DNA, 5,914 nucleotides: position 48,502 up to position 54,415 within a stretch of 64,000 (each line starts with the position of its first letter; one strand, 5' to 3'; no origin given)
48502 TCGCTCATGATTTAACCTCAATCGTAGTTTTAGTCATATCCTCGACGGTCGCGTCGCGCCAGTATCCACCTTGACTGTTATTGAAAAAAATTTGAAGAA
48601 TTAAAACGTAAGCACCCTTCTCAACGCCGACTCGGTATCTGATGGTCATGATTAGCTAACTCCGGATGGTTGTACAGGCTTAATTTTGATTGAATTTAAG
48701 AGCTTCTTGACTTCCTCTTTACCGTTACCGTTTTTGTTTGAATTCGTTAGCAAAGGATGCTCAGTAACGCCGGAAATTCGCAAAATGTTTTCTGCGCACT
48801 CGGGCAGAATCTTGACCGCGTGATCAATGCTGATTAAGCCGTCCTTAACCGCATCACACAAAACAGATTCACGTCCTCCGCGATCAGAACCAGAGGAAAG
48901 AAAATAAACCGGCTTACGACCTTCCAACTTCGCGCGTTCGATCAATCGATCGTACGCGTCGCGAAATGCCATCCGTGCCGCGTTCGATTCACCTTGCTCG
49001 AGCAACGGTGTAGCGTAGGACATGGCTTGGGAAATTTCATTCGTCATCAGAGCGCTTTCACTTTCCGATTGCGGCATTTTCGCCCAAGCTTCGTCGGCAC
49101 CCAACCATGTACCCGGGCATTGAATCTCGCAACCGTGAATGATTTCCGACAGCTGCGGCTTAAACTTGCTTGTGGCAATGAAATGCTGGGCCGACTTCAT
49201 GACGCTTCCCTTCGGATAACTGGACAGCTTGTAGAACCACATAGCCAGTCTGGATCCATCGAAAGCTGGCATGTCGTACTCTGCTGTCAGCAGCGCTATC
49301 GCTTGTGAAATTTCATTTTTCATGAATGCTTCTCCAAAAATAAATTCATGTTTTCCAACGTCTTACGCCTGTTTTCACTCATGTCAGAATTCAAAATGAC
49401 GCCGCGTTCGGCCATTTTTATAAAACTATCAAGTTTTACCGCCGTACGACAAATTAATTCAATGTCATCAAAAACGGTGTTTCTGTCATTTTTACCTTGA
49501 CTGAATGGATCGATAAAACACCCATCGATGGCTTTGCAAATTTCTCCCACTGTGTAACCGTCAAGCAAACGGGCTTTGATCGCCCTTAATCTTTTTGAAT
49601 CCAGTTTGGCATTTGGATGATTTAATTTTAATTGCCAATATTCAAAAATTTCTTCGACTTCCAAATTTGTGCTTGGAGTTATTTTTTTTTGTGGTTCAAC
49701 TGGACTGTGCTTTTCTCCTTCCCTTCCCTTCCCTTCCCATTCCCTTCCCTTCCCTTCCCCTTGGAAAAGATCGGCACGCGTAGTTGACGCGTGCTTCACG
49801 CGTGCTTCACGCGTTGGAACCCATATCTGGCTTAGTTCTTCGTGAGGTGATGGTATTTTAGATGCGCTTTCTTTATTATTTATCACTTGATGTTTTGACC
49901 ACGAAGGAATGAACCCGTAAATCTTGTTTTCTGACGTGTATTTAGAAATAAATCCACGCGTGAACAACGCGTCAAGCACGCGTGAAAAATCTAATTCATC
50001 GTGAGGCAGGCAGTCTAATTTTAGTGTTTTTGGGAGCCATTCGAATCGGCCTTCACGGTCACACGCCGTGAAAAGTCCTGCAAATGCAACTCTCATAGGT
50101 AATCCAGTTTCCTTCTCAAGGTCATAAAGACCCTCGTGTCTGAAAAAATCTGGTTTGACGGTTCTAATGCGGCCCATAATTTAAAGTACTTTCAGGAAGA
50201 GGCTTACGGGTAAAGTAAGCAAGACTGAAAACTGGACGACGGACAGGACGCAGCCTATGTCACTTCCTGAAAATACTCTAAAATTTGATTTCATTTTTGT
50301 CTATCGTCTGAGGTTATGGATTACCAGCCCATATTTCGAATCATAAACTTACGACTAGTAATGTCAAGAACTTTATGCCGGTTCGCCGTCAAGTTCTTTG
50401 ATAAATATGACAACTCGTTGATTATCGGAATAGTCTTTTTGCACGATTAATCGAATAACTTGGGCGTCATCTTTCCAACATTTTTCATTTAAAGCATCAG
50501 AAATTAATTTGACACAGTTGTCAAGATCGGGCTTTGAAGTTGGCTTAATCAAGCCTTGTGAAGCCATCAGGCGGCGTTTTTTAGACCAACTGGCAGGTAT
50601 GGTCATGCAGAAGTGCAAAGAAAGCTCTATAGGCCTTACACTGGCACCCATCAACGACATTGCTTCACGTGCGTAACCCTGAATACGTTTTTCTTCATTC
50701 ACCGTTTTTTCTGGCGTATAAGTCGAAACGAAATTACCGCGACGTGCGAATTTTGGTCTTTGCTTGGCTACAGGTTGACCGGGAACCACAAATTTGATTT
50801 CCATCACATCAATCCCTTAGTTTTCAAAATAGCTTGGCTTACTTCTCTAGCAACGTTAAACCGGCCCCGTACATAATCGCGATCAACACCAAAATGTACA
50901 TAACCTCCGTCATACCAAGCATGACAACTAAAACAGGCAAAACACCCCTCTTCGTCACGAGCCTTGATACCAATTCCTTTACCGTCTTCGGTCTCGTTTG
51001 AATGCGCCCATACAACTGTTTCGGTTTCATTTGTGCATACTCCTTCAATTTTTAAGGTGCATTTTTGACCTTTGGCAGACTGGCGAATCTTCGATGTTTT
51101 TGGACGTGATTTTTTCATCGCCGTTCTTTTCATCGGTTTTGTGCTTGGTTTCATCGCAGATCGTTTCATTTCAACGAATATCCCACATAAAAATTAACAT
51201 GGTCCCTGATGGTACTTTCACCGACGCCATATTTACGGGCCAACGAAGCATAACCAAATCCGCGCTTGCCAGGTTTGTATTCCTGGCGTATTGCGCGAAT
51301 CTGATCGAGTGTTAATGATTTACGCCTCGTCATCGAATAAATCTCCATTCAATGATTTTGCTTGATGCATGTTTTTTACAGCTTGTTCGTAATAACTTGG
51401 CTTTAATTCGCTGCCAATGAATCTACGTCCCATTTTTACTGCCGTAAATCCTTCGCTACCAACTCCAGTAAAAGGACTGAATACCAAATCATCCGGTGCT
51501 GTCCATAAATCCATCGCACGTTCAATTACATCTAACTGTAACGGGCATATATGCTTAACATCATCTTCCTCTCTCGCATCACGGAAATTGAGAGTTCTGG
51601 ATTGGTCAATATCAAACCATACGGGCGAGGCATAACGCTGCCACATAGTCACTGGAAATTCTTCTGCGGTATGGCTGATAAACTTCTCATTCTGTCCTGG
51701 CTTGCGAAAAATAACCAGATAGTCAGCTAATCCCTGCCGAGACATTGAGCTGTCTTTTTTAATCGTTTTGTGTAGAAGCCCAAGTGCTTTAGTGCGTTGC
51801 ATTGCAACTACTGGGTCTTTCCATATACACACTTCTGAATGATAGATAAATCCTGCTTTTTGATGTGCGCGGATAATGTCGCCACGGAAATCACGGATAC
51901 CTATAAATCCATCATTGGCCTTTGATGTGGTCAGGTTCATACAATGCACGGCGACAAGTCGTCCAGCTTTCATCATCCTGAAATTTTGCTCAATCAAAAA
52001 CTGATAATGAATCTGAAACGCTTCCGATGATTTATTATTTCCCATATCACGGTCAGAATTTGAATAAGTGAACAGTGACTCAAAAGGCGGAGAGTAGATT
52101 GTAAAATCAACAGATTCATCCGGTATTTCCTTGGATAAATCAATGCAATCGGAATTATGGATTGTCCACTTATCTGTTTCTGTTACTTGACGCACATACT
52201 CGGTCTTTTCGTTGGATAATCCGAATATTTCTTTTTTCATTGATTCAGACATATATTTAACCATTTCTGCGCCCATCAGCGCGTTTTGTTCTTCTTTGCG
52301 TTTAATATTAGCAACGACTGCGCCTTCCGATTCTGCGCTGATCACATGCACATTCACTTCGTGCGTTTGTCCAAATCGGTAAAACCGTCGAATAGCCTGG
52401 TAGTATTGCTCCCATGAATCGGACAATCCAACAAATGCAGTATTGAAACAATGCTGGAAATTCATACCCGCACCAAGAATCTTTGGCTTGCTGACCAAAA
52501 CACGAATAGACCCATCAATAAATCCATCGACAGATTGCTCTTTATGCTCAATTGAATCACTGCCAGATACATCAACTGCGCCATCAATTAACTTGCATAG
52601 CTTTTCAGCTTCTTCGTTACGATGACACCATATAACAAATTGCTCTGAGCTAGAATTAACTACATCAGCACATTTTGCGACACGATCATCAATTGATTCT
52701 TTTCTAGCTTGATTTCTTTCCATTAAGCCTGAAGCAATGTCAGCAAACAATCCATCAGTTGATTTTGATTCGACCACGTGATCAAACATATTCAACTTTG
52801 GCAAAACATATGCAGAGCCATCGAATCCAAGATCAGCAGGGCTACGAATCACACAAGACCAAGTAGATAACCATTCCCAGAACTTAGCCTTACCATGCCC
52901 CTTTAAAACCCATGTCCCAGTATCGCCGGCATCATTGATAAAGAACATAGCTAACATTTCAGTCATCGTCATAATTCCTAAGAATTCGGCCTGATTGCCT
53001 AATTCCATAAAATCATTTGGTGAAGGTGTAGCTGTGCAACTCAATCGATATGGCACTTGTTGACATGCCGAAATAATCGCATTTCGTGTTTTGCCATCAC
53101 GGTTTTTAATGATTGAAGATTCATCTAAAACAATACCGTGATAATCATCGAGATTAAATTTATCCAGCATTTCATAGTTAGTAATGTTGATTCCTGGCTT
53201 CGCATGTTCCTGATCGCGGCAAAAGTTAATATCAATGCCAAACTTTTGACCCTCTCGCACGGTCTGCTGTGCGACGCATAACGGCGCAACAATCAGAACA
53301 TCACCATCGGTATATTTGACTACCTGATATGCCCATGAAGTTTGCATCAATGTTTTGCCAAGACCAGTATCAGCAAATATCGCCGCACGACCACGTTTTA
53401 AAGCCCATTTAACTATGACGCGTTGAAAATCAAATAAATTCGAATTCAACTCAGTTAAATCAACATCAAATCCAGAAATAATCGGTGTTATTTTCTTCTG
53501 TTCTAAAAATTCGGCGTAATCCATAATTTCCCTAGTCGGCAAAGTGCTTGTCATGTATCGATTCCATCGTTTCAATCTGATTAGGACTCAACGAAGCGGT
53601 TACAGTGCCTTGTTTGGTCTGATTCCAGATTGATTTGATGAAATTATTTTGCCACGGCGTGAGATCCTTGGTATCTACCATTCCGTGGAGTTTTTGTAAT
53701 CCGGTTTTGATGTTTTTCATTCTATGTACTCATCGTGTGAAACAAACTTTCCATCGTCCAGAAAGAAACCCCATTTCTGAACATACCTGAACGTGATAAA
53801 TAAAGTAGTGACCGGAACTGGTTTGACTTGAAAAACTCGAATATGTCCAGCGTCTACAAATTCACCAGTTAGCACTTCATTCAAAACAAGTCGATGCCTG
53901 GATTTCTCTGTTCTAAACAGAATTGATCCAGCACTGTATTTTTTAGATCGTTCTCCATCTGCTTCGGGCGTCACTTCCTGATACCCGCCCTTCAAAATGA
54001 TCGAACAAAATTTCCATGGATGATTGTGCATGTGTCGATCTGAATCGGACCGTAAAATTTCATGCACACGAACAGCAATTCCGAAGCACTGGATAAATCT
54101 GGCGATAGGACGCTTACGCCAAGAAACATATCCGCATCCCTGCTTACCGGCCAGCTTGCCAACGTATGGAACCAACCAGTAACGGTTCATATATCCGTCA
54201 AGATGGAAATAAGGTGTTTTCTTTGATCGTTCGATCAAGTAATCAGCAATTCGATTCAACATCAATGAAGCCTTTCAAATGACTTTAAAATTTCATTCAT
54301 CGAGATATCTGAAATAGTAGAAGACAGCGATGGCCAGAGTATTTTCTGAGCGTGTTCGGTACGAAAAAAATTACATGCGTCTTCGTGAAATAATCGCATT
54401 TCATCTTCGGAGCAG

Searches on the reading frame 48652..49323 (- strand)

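Call 45: search_protein_families(library=phrogs, proteins=[window:48652-49323:-], max_evalue=0.001)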
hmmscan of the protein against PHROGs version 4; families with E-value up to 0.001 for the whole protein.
window:48652-49323:- (223 aa): 4 families
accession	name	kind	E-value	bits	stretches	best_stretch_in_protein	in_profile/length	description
phrog_6028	-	unknown function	3.9e-29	102.9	1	24-188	28-197/265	-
phrog_1524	-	unknown function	4.5e-13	50.6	1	48-215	63-195/252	-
phrog_2289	-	DNA, RNA and nucleotide metabolism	8.5e-08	33.6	1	2-66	3-68/116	helicase loader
phrog_9804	-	unknown function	1.2e-06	29.4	1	25-100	32-108/214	-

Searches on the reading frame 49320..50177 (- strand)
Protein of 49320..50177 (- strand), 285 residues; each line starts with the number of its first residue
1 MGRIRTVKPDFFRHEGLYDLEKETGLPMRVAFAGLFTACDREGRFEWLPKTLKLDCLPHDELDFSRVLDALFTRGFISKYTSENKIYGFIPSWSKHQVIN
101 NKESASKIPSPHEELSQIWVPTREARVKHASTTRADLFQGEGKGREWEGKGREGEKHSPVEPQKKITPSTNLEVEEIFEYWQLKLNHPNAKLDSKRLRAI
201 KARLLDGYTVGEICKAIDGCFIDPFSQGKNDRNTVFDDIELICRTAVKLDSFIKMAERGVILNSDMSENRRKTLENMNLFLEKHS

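Call 45: search_protein_families(library=phrogs, proteins=[window:49320-50177:-], max_evalue=0.001)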
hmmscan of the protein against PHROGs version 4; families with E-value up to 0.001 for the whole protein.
window:49320-50177:- (285 aa): 9 families
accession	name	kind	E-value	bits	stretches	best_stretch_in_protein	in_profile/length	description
phrog_16167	-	DNA, RNA and nucleotide metabolism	5.2e-59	201.5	1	1-257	1-270/315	replication initiation protein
phrog_1408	-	DNA, RNA and nucleotide metabolism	4e-22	80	1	1-195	1-179/302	replication initiation protein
phrog_17247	-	unknown function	1.1e-19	71.8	1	1-128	1-110/295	-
phrog_12556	-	DNA, RNA and nucleotide metabolism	2.3e-16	61.3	1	1-110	1-106/347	replication initiation protein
phrog_2149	-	DNA, RNA and nucleotide metabolism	4.2e-16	60.6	1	3-176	2-169/289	replication initiation protein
phrog_18020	-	DNA, RNA and nucleotide metabolism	1.1e-13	52.6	1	154-273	118-236/248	replication initiation O-like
phrog_21472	-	unknown function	1.6e-13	51.9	1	155-256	166-253/299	-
phrog_5810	-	DNA, RNA and nucleotide metabolism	3.9e-09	37.5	1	29-168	17-161/268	replication initiation protein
phrog_5718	-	DNA, RNA and nucleotide metabolism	0.00069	19.7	0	1-63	1-60/394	HNH endonuclease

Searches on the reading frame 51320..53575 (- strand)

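Call 45: search_protein_families(library=phrogs, proteins=[window:51320-53575:-], max_evalue=0.001)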
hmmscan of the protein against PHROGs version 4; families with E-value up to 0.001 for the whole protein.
window:51320-53575:- (751 aa): 16 families
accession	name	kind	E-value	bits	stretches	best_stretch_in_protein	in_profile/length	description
phrog_16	-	DNA, RNA and nucleotide metabolism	2.5e-72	245.5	1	20-748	250-923/986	DNA helicase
phrog_62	-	DNA, RNA and nucleotide metabolism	3e-63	215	1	42-514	692-1209/1881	DNA helicase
phrog_67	-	other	3.3e-37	129.9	1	308-744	78-351/743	DNA methyltransferase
phrog_498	-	other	1.8e-21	77.3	2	389-596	410-576/633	DNA methyltransferase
phrog_12517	-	unknown function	1.9e-11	44.8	1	464-584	156-268/316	-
phrog_6025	-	other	1.8e-08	35.2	1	466-605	8-128/192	DNA methyltransferase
phrog_31240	-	unknown function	7.2e-08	33.6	1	17-69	1-52/89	-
phrog_3008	-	other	7.8e-08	32.9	1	668-743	143-218/244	DNA methyltransferase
phrog_24008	-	DNA, RNA and nucleotide metabolism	9.1e-08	31.4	1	41-201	475-650/1006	helicase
phrog_11354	-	unknown function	1e-07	32.7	1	346-436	13-107/116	-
phrog_18293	-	other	4.1e-07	31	1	675-743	44-114/119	methyltransferase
phrog_26785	-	unknown function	3.9e-06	26.1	1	24-216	229-438/1087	-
phrog_6952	-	other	6.5e-06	27.1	1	674-738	113-177/181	DNA methyltransferase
phrog_18146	-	other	2.5e-05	24.4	0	440-506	216-291/452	DNA methyltransferase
phrog_8769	-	other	0.00015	22.6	1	689-745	6-62/71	methyltransferase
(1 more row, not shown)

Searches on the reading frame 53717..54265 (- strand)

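Call 45: search_protein_families(library=phrogs, proteins=[window:53717-54265:-], max_evalue=0.001)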
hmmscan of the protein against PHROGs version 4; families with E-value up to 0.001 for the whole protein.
window:53717-54265:- (182 aa): 1 family
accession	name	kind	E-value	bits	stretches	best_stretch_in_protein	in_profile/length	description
phrog_4786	-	other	7e-31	108.7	1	22-177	38-154/252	cysteine dioxygenase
